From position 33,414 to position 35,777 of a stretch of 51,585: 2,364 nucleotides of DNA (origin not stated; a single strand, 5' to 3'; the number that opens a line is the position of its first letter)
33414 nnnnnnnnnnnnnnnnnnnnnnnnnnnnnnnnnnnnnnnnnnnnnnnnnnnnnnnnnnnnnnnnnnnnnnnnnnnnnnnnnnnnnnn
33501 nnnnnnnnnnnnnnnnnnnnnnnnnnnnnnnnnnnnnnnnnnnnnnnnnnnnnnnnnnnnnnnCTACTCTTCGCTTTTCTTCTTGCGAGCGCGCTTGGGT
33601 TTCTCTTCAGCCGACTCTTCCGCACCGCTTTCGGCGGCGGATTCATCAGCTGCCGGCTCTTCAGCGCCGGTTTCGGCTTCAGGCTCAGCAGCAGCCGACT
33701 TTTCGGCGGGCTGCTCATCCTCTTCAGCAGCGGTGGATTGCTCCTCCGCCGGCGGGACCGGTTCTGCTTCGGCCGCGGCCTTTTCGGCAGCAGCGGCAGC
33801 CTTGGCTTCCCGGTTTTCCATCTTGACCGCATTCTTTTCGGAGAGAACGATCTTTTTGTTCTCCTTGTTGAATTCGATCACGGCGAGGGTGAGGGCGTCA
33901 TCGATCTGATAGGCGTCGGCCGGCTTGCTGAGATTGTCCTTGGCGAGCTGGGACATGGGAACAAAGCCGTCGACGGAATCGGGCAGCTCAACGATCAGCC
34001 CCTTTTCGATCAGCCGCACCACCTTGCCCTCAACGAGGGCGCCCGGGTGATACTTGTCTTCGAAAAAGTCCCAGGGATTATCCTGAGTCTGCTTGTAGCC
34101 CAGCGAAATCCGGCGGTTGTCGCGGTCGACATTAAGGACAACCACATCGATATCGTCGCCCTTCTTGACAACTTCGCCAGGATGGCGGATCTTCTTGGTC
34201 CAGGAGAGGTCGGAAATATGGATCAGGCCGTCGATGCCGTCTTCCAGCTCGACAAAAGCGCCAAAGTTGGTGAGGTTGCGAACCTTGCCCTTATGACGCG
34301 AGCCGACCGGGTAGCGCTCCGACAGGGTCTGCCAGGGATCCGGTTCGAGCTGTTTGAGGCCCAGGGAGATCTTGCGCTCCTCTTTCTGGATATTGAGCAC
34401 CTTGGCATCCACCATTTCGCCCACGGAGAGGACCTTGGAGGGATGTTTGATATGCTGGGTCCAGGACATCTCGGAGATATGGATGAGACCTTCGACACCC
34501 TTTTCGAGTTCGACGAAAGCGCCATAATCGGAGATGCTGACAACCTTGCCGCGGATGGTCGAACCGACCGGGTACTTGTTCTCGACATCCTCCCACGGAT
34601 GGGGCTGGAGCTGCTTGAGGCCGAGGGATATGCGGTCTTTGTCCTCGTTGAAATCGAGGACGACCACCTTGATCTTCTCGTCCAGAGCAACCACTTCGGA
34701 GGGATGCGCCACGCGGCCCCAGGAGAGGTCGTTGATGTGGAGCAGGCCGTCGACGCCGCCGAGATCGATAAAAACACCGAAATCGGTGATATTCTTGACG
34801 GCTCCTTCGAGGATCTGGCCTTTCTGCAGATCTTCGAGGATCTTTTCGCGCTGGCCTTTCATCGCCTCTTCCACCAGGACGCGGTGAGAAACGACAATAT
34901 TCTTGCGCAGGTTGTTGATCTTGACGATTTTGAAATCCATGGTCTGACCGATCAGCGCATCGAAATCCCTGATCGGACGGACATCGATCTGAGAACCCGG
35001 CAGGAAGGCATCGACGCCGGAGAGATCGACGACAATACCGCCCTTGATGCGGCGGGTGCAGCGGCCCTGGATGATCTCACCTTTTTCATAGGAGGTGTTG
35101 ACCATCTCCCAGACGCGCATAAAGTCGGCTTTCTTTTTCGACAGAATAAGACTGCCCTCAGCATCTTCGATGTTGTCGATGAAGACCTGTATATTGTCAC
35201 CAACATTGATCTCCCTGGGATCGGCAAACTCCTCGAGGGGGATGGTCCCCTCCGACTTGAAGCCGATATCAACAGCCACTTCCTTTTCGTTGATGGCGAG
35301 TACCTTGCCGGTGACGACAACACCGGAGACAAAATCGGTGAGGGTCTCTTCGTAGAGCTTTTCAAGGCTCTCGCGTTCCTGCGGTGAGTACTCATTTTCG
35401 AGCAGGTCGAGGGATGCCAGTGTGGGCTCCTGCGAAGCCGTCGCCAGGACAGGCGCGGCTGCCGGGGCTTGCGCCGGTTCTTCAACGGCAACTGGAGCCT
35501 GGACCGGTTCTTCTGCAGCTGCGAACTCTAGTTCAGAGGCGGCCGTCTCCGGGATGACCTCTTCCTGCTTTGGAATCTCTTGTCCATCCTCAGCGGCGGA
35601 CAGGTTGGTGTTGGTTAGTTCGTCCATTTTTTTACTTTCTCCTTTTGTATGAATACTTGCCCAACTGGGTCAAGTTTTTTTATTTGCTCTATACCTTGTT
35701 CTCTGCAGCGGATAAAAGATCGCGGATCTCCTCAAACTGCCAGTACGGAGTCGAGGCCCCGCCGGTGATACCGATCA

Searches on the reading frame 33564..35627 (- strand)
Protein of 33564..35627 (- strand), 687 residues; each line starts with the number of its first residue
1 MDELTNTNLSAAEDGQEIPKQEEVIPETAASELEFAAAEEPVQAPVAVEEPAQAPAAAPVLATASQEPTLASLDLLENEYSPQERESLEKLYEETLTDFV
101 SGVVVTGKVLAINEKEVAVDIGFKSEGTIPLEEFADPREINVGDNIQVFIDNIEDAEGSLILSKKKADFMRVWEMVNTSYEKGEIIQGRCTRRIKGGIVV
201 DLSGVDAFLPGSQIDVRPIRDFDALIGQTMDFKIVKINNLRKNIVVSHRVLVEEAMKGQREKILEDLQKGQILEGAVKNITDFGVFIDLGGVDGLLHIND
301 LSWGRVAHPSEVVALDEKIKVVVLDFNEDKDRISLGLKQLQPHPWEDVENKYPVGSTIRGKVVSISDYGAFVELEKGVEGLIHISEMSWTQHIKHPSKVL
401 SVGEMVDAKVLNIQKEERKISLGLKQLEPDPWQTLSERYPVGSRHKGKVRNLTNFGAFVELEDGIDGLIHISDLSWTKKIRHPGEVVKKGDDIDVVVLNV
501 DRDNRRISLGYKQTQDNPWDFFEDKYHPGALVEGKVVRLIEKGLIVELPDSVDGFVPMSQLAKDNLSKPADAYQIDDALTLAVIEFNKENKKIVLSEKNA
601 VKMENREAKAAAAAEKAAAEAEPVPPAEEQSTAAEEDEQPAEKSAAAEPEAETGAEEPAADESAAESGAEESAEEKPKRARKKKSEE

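Call 79: search_protein_families(library=pfam, proteins=[window:33564-35627:-], max_evalue=0.0001)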
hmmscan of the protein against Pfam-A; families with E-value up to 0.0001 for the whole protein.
window:33564-35627:- (687 aa): 5 families
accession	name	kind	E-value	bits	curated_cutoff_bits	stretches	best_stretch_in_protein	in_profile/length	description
PF00575.29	S1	-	2.2e-96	316.7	22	6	440-512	3-74/74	S1 RNA binding domain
PF23459.1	S1_RRP5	-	8.7e-29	100.3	27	2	442-505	4-66/72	RRP5 S1 domain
PF21710.3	Spt6_S1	-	5.2e-15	56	27.5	0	355-425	17-87/91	Spt6, S1/OB domain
PF13509.12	S1_2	-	1.1e-11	45.1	21.8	0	270-302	2-35/61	S1 domain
PF17092.11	PCB_OB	-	4.4e-10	40.7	27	0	349-408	26-95/111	Penicillin-binding protein OB-like domain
